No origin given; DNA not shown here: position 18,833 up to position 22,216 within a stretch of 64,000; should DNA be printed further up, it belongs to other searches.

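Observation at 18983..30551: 11.5-kb type-IX-secretion cargo island: C10 cysteine protease, BspA-type LRR protein, internalin-like LRR protein, Lys-C-like serine protease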

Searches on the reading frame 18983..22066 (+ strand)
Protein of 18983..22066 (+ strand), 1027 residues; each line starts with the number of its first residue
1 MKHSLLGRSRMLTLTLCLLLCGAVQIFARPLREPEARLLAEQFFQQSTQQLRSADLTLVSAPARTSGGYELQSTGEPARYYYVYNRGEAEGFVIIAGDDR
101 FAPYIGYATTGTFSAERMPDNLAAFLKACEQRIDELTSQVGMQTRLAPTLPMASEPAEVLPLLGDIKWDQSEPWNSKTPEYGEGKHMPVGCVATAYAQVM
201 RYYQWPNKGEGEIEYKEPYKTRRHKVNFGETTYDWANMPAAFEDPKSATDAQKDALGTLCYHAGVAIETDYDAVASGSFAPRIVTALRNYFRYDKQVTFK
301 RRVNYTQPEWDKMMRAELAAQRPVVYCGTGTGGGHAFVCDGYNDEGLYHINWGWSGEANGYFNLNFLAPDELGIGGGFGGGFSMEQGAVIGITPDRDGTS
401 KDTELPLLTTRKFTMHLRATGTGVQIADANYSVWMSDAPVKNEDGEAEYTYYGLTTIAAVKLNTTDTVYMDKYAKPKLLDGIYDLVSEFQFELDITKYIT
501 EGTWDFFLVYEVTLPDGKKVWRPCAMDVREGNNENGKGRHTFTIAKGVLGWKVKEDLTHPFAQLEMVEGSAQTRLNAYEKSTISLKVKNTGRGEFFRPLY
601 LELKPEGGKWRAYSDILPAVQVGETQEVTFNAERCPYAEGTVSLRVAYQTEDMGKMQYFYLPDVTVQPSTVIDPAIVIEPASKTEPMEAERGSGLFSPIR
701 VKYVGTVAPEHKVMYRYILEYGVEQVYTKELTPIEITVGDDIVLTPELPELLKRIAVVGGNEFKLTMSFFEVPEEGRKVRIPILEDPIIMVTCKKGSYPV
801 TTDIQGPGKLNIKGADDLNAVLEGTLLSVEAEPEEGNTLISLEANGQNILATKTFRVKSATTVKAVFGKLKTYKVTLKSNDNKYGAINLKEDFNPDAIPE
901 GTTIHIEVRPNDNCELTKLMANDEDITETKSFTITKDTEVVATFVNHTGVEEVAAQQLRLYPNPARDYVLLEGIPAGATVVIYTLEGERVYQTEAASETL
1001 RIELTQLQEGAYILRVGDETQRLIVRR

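Call 4: search_protein_families(library=pfam, proteins=[window:18983-22066:+], max_evalue=0.01)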
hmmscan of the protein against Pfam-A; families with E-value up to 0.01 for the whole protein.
window:18983-22066:+ (1027 aa): 5 families
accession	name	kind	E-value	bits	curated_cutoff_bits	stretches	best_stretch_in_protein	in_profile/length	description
PF01640.23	Peptidase_C10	-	6.1e-69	232.6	26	1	168-362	1-194/194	Peptidase C10 family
PF13734.11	Inhibitor_I69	-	6.2e-23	81.5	25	1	28-133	1-98/98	Spi protease inhibitor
PF18962.6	Por_Secre_tail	-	1.1e-07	32.4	27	1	960-1022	1-68/75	Secretion system C-terminal sorting domain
PF18998.6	Flg_new_2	-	3.8e-07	30.4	23.6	0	876-945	2-70/73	Divergent InlB B-repeat domain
PF13529.12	Peptidase_C39_2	-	0.0089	17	24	0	305-347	84-137/143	Peptidase_C39 like family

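Call 5: search_protein_families(library=ncbifam, proteins=[window:18983-22066:+], max_evalue=0.01)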
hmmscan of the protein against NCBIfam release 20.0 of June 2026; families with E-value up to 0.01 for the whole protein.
window:18983-22066:+ (1027 aa): 3 families
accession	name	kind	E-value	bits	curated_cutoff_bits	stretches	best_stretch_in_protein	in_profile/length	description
NF050177.1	TapA_OM_Porphy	equivalog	1.1e-08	34.3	500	1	932-1024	447-538/544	TapA/TapC family T9SS-dependent outer membrane protein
TIGR04183.1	Por_Secre_tail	domain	2.4e-08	33.9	23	1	960-1025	1-71/72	T9SS type A sorting domain-containing protein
NF038113.1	T9SSA_dep_M36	equivalog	5.1e-06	24.9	885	1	929-1020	768-859/869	T9SS-dependent M36 family metallopeptidase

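Call 8: find_encoding_contigs(protein=window:18983-22066:+, flank=10000, max_places=6)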
Protein window:18983-22066:+ (1027 aa): 5 contigs read that carry it; 3 places shown.
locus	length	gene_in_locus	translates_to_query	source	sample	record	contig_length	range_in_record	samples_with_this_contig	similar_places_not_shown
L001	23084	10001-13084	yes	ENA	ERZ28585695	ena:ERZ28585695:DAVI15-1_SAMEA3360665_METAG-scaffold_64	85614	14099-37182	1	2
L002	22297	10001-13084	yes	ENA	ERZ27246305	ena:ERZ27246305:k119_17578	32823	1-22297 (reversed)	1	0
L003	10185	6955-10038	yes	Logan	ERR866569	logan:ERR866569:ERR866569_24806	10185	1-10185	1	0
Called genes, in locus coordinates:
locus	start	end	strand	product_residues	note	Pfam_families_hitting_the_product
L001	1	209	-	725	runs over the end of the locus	PF08206:OB_RNB (weak), PF17849:OB_Dis3, PF17876:CSD2, PF00773:RNB, PF00575:S1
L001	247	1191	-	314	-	PF16745:RsgA_N, PF03193:RsgA_GTPase, PF00009:GTP_EFTU (faint), PF01926:MMR_HSR1 (faint)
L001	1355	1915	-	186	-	PF01765:RRF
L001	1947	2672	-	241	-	PF00696:AA_kinase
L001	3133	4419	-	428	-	PF13440:Polysacc_synt_3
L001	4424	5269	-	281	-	PF01148:CTP_transf_1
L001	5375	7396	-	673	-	PF06480:FtsH_ext (faint), PF00004:AAA, PF17862:AAA_lid_3, PF01434:Peptidase_M41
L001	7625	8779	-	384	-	PF03977:OAD_beta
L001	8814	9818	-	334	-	PF00932:LTD, PF04277:OAD_gamma (weak)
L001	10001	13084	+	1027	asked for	PF13734:Inhibitor_I69, PF01640:Peptidase_C10, PF18998:Flg_new_2 (faint), PF18962:Por_Secre_tail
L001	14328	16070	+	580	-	PF13306:LRR_5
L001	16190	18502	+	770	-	PF12799:LRR_4 (faint), PF23952:LRR_EndoS (faint), PF00560:LRR_1 (faint), PF13855:LRR_8 (weak), PF18962:Por_Secre_tail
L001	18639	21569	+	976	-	-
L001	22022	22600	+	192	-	PF00677:Lum_binding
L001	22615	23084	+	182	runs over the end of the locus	PF00881:Nitroreductase, PF14512:TM1586_NiRdase (weak)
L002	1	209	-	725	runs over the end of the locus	PF08206:OB_RNB (weak), PF17849:OB_Dis3, PF17876:CSD2, PF00773:RNB, PF00575:S1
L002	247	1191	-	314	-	PF16745:RsgA_N, PF03193:RsgA_GTPase, PF00009:GTP_EFTU (faint), PF01926:MMR_HSR1 (faint)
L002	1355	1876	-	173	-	PF01765:RRF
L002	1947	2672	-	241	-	PF00696:AA_kinase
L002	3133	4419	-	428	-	PF13440:Polysacc_synt_3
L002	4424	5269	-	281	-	PF01148:CTP_transf_1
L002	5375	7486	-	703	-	PF06480:FtsH_ext (faint), PF00004:AAA, PF17862:AAA_lid_3, PF01434:Peptidase_M41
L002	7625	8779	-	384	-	PF03977:OAD_beta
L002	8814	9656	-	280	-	PF00932:LTD (weak), PF04277:OAD_gamma (weak)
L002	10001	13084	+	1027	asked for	PF13734:Inhibitor_I69, PF01640:Peptidase_C10, PF18998:Flg_new_2 (faint), PF18962:Por_Secre_tail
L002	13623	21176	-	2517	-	PF14349:SprA_N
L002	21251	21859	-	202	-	PF01330:RuvA_N, PF00633:HHH (faint), PF14520:HHH_5, PF07499:RuvA_C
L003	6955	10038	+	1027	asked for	PF13734:Inhibitor_I69, PF01640:Peptidase_C10, PF18998:Flg_new_2 (faint), PF18962:Por_Secre_tail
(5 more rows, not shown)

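Call 20: search_solved_structures(query=window:18983-22066:+, max_evalue=0.01, show_alignments=2)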
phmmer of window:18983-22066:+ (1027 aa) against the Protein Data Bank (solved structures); distinct sequences matched with E-value up to 0.01: 8.
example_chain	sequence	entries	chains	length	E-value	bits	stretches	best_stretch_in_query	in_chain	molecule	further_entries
6ukd_A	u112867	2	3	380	3e-53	184.3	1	79-394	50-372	Streptopain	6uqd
1pvj_A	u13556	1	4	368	1.2e-51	179.1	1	79-394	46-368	pyrogenic exotoxin B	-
1dki_A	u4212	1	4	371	2.8e-50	174.5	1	79-394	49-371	PYROGENIC EXOTOXIN B ZYMOGEN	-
4d8b_A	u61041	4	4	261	4.7e-42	147.3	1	183-394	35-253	Streptopain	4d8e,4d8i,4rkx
2uzj_A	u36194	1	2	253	9e-42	146.3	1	183-394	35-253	STREPTOPAIN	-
3bb7_A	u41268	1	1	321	8.5e-41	143.1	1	88-371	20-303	interpain A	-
2jtc_A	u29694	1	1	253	4e-40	140.9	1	183-394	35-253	Streptopain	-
3bba_A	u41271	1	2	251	1.4e-39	139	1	156-371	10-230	interpain A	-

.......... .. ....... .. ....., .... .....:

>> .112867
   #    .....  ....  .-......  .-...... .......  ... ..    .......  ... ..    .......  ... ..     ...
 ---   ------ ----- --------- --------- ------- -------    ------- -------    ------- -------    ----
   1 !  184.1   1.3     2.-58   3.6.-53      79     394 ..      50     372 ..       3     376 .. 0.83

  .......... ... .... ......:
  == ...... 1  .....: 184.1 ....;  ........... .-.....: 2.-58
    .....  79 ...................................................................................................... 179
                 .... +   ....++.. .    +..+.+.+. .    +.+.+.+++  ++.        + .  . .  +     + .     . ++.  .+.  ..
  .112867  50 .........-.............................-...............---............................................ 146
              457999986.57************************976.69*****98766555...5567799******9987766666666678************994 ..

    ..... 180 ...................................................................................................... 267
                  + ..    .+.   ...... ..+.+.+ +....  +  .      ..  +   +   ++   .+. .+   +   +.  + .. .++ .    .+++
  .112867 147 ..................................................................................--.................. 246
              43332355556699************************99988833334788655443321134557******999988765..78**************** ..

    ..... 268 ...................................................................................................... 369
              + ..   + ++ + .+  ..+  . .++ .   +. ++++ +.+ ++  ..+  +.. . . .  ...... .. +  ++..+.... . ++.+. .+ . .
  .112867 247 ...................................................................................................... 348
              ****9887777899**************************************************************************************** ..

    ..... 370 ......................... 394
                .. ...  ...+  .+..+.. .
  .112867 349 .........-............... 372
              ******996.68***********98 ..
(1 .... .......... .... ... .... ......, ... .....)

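Call 55: find_homologous_proteins(query=L002:13623-21176:-, max_evalue=1e-50)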
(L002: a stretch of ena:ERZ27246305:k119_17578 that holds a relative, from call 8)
Query L002:13623-21176:- (2517 aa): 7995 proteins with E <= 1e-50 among 8000 candidates; the best 120 are listed.
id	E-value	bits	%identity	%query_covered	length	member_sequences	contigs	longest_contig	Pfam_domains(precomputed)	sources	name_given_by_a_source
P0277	0.0e+0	5704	98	100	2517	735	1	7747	PF14349.12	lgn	-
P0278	0.0e+0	5136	87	100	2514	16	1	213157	PF14349.12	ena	-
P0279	0.0e+0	4547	77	100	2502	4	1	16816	PF14349.12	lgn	-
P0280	0.0e+0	3698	64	99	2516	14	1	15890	PF14349.12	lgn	-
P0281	0.0e+0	3636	63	99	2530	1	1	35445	PF14349.12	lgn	-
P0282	0.0e+0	3547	61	100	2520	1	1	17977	PF14349.12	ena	-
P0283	0.0e+0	3493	60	100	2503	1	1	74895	PF14349.12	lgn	-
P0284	0.0e+0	3430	60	99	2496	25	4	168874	PF14349.12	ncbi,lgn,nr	ncbi:MAG: cell surface protein SprA [Bacteroidales bacterium]|nr:cell surface protein SprA [Porphyro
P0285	0.0e+0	3416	60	99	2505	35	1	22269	PF14349.12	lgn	-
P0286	0.0e+0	3414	60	98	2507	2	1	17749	PF14349.12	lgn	-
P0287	0.0e+0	3402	60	98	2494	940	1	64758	PF14349.12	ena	-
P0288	0.0e+0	3379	59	98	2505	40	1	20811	PF14349.12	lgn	-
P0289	0.0e+0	3341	59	98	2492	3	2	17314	PF14349.12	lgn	-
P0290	0.0e+0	3327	59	99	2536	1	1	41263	PF14349.12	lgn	-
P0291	0.0e+0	3321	59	98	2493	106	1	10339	PF14349.12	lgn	-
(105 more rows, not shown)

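Call 56: find_encoding_contigs(protein=P0278, flank=8000, max_places=3)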
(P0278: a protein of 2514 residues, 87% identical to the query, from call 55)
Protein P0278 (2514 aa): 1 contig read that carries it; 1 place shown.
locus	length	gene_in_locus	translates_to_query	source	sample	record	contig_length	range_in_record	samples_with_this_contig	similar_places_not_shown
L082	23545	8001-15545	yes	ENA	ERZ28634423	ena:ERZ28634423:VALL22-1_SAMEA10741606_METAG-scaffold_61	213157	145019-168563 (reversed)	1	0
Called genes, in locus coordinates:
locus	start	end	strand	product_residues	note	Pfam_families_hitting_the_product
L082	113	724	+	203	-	-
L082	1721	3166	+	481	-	PF01743:PolyA_pol, PF12627:PolyA_pol_RNAbd, PF01966:HD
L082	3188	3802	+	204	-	-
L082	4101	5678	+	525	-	PF23952:LRR_EndoS (faint), PF12799:LRR_4 (weak), PF18962:Por_Secre_tail (faint)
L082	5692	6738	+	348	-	PF12799:LRR_4 (faint)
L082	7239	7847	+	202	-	PF01330:RuvA_N, PF00633:HHH (faint), PF14520:HHH_5, PF07499:RuvA_C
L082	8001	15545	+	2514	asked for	PF14349:SprA_N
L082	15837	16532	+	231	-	PF02666:PS_Dcarbxylase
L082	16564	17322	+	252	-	PF01066:CDP-OH_P_transf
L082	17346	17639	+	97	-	PF16118:DUF4834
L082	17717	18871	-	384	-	PF02481:DNA_processg_A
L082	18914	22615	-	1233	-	PF18076:FGAR-AT_N, PF18072:FGAR-AT_linker, PF02769:AIRS_C, PF22689:FGAR-AT_PurM_N-like, PF02769:AIRS_C, PF13507:GATase_5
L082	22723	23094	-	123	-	-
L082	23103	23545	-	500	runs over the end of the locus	PF00501:AMP-binding, PF13193:AMP-binding_C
